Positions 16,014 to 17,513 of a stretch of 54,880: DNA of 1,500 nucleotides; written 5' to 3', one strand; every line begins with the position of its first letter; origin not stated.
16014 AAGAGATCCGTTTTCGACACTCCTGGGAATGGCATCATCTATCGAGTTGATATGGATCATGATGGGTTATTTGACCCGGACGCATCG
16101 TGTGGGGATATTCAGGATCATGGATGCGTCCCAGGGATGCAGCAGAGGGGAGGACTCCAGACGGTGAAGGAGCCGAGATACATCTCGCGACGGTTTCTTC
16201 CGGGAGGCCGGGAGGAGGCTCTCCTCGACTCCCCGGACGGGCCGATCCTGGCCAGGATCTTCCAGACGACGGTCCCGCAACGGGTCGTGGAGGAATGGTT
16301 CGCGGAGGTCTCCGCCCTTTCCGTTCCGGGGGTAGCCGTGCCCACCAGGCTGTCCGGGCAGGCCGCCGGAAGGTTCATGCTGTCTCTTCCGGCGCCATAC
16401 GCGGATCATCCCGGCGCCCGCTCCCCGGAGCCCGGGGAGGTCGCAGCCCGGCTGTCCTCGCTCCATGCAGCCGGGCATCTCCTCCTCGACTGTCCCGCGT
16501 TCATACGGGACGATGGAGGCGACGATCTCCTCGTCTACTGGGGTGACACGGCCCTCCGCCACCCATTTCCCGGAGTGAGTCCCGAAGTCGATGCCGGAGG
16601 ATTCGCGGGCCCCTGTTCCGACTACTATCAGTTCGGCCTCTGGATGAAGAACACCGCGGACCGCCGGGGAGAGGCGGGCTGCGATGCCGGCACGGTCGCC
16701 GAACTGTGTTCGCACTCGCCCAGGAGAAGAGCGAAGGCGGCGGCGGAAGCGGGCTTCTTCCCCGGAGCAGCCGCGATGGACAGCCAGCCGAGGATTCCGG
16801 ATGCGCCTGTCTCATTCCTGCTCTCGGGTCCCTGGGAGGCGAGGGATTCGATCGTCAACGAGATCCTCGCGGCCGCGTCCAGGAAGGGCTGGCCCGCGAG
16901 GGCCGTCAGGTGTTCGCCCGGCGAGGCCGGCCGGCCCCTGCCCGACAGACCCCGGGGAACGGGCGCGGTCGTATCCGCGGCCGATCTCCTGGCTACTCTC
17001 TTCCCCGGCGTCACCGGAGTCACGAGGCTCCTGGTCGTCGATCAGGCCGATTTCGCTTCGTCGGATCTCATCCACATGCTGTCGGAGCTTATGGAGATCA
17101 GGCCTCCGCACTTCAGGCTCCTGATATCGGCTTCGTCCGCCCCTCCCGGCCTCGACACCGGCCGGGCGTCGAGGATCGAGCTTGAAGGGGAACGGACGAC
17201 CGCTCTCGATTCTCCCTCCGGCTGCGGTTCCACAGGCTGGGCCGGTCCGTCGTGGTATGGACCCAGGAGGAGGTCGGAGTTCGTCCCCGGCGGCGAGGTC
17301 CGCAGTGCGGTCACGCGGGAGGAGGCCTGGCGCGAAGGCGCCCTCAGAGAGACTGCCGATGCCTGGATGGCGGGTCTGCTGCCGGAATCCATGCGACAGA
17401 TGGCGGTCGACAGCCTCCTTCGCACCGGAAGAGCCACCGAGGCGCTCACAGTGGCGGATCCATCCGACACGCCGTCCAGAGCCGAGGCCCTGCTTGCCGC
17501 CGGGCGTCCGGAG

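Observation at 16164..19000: The 950-aa N-terminal region of the EBP looks like a dead kinase plus a dead STAND NTPase plus a TPR array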

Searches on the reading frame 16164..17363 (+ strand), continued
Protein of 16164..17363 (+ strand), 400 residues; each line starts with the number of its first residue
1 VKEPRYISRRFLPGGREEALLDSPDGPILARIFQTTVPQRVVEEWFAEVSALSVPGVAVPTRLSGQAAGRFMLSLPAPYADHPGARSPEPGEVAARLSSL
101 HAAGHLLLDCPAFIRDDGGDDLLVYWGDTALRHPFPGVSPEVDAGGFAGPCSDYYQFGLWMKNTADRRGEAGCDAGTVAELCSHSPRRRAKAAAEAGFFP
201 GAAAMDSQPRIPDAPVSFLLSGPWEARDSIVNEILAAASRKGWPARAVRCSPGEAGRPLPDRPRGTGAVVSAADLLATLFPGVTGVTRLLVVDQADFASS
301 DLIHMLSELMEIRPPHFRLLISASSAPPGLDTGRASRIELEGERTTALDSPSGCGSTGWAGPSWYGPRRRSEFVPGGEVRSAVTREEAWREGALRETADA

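Call 60: list_cluster_members(proteins=[P0004, P0006, P0007, P0008, P0009, P0011, P0013, P0014, P0016, P0021])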
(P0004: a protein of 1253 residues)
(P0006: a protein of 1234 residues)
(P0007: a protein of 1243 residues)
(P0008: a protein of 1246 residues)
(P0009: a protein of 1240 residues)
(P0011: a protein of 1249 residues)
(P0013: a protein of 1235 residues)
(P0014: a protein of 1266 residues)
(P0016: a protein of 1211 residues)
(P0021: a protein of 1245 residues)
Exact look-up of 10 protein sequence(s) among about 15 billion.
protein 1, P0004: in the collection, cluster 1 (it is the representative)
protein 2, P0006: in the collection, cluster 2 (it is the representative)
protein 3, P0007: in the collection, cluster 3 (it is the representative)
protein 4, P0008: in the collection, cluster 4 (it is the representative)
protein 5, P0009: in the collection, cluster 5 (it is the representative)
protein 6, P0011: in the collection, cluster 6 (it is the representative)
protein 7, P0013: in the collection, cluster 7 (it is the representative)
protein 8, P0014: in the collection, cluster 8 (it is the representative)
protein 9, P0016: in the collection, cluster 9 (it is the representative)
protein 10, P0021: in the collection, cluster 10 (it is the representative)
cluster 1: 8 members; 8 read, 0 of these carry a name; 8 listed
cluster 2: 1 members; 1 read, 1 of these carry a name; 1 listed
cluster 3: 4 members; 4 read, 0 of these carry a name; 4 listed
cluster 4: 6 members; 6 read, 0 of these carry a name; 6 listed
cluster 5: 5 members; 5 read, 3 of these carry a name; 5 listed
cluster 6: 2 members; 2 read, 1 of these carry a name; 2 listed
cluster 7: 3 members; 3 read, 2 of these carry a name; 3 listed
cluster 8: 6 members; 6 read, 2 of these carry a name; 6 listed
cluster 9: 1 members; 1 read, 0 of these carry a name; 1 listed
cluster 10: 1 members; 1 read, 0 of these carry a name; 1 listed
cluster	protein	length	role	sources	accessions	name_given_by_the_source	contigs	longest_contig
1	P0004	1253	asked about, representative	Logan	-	-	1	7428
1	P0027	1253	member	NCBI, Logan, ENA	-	-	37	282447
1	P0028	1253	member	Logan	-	-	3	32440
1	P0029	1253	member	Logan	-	-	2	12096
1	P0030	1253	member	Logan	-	-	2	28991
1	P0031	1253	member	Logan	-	-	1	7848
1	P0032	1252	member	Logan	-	-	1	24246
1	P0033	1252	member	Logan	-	-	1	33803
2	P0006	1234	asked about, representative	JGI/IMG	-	DNA-binding NtrC family response regulator/tetratricopeptide (TPR) repeat protein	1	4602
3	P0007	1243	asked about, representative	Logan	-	-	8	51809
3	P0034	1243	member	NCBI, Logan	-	-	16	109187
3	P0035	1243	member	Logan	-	-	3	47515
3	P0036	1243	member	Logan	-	-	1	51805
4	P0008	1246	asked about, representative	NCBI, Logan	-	-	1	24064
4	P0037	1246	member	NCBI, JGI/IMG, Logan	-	-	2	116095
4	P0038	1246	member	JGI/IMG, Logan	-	-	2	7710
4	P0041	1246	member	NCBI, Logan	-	-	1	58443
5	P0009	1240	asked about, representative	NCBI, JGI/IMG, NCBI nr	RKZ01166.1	hypothetical protein DRQ21_11170 [Candidatus Fermentibacteria bacterium] | MAG: hypothetical protein DRQ21_11170 [Candidatus Fermentibacteria bacterium]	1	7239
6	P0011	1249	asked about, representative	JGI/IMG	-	DNA-binding NtrC family response regulator/tetratricopeptide (TPR) repeat protein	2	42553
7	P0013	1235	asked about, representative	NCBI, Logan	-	-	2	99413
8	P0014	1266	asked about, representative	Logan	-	-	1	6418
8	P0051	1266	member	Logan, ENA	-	-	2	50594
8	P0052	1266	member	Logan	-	-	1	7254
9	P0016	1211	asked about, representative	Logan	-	-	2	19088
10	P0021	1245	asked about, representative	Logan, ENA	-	-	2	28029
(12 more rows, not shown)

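Call 61: find_encoding_contigs(protein=P0013, flank=5000, max_places=1)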
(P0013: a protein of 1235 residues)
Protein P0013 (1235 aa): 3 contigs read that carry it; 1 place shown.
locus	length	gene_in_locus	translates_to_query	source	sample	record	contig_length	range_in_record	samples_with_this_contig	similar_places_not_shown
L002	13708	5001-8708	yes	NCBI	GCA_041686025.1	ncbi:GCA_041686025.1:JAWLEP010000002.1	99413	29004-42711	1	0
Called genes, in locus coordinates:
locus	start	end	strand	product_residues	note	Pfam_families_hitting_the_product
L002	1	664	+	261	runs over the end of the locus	PF13349:DUF4097 (weak)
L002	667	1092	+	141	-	-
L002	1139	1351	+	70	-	-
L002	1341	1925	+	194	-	PF13302:Acetyltransf_3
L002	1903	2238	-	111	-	-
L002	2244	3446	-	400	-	PF00578:AhpC-TSA, PF08534:Redoxin, PF00085:Thioredoxin, PF13098:Thioredoxin_2 (weak), PF13905:Thioredoxin_8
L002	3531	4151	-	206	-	-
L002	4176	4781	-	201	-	-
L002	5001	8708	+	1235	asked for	PF13428:TPR_14 (faint), PF00515:TPR_1 (faint), PF07719:TPR_2 (faint), PF14559:TPR_19 (weak), PF13424:TPR_12 (weak), PF00158:Sigma54_activat, PF14532:Sigma54_activ_2, PF25601:AAA_lid_14, +3 more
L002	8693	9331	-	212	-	PF02245:Pur_DNA_glyco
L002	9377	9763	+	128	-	PF11969:DcpS_C, PF01230:HIT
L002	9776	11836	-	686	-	PF04357:TamB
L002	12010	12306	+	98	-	-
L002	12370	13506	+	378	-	-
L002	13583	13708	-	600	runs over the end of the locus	PF07244:POTRA (weak), PF01103:Omp85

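Call 62: find_encoding_contigs(protein=P0011, flank=5000, max_places=1)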
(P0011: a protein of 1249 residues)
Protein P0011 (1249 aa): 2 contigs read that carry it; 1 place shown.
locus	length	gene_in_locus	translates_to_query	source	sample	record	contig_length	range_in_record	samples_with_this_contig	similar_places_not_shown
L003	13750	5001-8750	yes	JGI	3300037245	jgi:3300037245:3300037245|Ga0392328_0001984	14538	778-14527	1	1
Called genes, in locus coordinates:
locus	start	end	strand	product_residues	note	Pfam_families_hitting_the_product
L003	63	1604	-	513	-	-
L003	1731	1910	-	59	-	-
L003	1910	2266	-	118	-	-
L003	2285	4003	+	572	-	PF18962:Por_Secre_tail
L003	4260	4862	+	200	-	-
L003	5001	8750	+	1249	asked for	PF13191:AAA_16 (faint), PF00515:TPR_1 (faint), PF13432:TPR_16 (weak), PF14559:TPR_19, PF00158:Sigma54_activat, PF07728:AAA_5 (weak), PF14532:Sigma54_activ_2, PF25601:AAA_lid_14, +3 more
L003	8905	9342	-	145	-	-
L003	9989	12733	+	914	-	PF24885:TPR_NPHP3, PF13424:TPR_12, PF00515:TPR_1, PF13374:TPR_10, PF13424:TPR_12, PF24885:TPR_NPHP3, PF13374:TPR_10, PF13424:TPR_12, +21 more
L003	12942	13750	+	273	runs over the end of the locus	?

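Call 63: find_encoding_contigs(protein=P0009, flank=5000, max_places=1)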
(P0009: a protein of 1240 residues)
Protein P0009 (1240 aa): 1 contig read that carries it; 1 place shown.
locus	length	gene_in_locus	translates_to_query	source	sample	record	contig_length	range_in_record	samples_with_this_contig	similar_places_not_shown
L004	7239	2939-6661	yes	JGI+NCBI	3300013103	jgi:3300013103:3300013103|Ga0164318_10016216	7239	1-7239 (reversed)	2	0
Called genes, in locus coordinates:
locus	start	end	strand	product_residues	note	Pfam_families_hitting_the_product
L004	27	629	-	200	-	-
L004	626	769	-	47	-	-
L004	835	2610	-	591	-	-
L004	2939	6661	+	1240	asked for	PF00515:TPR_1 (faint), PF07719:TPR_2 (faint), PF12895:ANAPC3 (faint), PF13424:TPR_12 (faint), PF00158:Sigma54_activat, PF14532:Sigma54_activ_2, PF25601:AAA_lid_14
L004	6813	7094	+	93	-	-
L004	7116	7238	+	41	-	?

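Call 87: find_related_loci(query=A2, collection=genome_contigs, flank=3000)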
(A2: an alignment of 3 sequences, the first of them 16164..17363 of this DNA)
Query A2 (400 aa) in genome_contigs; peptide patterns used: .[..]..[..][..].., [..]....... (x = any residue, [..] = any of these).
331 stretches matched a pattern; 2 encode a relative of the query (tblastn E <= 1e-3); 2 distinct loci.
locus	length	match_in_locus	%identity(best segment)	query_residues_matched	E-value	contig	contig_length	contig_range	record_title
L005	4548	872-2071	49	1-400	5e-108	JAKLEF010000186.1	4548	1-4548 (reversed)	MAG: Candidatus Fermentibacteria bacterium isolate RA.bin127 RA.bin127_186, whole genome shotgun sequence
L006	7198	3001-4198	51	1-398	4e-93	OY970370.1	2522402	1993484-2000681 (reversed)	MAG: Candidatus Fermentibacteria bacterium isolate MFD00905.bin.1.36 genome assembly, chromosome: 1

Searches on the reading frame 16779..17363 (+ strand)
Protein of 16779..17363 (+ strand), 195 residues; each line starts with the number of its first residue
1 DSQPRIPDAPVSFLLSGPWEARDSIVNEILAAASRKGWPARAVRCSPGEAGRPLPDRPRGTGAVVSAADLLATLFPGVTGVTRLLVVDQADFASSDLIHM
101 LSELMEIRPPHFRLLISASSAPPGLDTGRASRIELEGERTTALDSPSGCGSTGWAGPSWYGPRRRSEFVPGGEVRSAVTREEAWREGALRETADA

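Call 48: predict_structure(alignment_id=A6)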
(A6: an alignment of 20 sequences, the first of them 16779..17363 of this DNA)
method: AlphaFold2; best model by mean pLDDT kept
length: 195 residues; sequences in the alignment: 20
mean_pLDDT: 89.2   pTM: 0.87
mean pLDDT of the five models: 89.2, 89.0, 88.9, 87.9, 86.4
residues with pLDDT >= 90: 131; 70-90: 54; 50-70: 9; < 50: 1
segments of 3 or more residues with pLDDT < 50: none
pLDDT, mean of each block of 10 residues (from residue 1): 73 96 93 94 92 88 93 92 96 96 95 96 92 95 78 71 82 80 92 87
secondary structure, 60 per line:
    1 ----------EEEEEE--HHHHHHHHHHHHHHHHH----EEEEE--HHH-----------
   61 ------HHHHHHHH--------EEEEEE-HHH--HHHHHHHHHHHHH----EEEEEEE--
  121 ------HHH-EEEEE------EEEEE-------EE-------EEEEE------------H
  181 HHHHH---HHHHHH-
elements in order: E11-16 H19-35 E40-44 H67-74 E83-88 H95-107 E112-118 E131-135 E142-146 E163-167 H180-185 H189-194

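Call 51: fold_search(model_id=the predicted structure, library=pdb)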
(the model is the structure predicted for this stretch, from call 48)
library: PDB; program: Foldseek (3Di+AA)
matches with E <= 10: 1446; with E <= 0.001: 2
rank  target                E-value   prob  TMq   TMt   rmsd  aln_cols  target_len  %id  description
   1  9dx4_D                6.9e-04  1.00  0.37  0.26   4.5       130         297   21  EcRuvB T102R mutant (released 2026-01-21)
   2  8uii_C                7.3e-04  1.00  0.42  0.27   4.1       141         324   18  Cryo-EM map of human clamp-clamp loader ATAD5-RFC-closed PCNA complex in intermediate state 1 (released 2024-05-29)
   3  3glh_D                1.1e-03  1.00  0.42  0.25   5.0       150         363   15  Crystal Structure of the E. coli clamp loader bound to Psi Peptide (released 2009-05-26)
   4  7tib_C                1.1e-03  1.00  0.43  0.28   3.8       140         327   14  Structure of the yeast clamp loader (Replication Factor C RFC) bound to the open sliding clamp (Proliferating Cell Nuc (released 2022-02-16)
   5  1jr3_B                1.1e-03  1.00  0.42  0.24   5.0       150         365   15  Crystal Structure of the Processivity Clamp Loader Gamma Complex of E. coli DNA Polymerase III (released 2001-09-26)
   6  9dx4_C                1.1e-03  1.00  0.40  0.28   4.1       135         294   20  EcRuvB T102R mutant (released 2026-01-21)
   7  7thv_B                1.2e-03  1.00  0.38  0.26   5.0       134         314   10  Structure of the yeast clamp loader (Replication Factor C RFC) bound to the sliding clamp (Proliferating Cell Nuclear  (released 2022-02-16)
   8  9dx3_A                1.2e-03  0.99  0.35  0.24   4.8       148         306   18  EcRuvB 9-mer pre-assembly complex (released 2026-01-21)
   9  1jr3_D                1.4e-03  1.00  0.40  0.25   4.7       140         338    8  Crystal Structure of the Processivity Clamp Loader Gamma Complex of E. coli DNA Polymerase III (released 2001-09-26)
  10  7ti8_C                1.6e-03  1.00  0.38  0.24   5.1       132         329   13  Structure of the yeast clamp loader (Replication Factor C RFC) bound to the open sliding clamp (Proliferating Cell Nuc (released 2022-02-16)
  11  3glh_A                1.7e-03  1.00  0.40  0.25   4.7       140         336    8  Crystal Structure of the E. coli clamp loader bound to Psi Peptide (released 2009-05-26)
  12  7thj_B                1.7e-03  1.00  0.38  0.26   4.9       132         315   11  Structure of the yeast clamp loader (Replication Factor C RFC) bound to the sliding clamp (Proliferating Cell Nuclear  (released 2022-02-16)
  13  8dr0_C                1.8e-03  1.00  0.41  0.26   4.1       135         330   13  Closed state of RFC:PCNA bound to a 3' ss/dsDNA junction (released 2022-08-24)
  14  9dx4_A                1.8e-03  1.00  0.38  0.28   4.2       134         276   19  EcRuvB T102R mutant (released 2026-01-21)
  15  8van_B                1.8e-03  0.99  0.39  0.23   6.2       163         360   13  Structure of the E. coli clamp loader bound to the beta clamp in an Initial-Binding conformation (released 2024-03-27)
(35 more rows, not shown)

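Call 66: search_solved_structures(query=A6, max_evalue=10, show_alignments=5)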
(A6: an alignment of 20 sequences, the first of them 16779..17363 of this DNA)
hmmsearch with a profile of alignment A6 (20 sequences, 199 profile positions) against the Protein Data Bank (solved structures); distinct sequences matched with E-value up to 10: 4.
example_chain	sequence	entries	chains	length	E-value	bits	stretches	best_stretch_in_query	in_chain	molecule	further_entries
2y44_A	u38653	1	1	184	0.13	14.9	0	96-152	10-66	GLUTAMIC ACID/ALANINE-RICH PROTEIN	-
4blq_A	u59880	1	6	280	0.56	12.9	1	8-56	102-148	P4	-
4bwy_A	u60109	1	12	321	0.7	12.6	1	8-56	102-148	P4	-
7ra3_R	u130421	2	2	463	0.91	12.2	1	25-58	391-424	Gastric inhibitory polypeptide receptor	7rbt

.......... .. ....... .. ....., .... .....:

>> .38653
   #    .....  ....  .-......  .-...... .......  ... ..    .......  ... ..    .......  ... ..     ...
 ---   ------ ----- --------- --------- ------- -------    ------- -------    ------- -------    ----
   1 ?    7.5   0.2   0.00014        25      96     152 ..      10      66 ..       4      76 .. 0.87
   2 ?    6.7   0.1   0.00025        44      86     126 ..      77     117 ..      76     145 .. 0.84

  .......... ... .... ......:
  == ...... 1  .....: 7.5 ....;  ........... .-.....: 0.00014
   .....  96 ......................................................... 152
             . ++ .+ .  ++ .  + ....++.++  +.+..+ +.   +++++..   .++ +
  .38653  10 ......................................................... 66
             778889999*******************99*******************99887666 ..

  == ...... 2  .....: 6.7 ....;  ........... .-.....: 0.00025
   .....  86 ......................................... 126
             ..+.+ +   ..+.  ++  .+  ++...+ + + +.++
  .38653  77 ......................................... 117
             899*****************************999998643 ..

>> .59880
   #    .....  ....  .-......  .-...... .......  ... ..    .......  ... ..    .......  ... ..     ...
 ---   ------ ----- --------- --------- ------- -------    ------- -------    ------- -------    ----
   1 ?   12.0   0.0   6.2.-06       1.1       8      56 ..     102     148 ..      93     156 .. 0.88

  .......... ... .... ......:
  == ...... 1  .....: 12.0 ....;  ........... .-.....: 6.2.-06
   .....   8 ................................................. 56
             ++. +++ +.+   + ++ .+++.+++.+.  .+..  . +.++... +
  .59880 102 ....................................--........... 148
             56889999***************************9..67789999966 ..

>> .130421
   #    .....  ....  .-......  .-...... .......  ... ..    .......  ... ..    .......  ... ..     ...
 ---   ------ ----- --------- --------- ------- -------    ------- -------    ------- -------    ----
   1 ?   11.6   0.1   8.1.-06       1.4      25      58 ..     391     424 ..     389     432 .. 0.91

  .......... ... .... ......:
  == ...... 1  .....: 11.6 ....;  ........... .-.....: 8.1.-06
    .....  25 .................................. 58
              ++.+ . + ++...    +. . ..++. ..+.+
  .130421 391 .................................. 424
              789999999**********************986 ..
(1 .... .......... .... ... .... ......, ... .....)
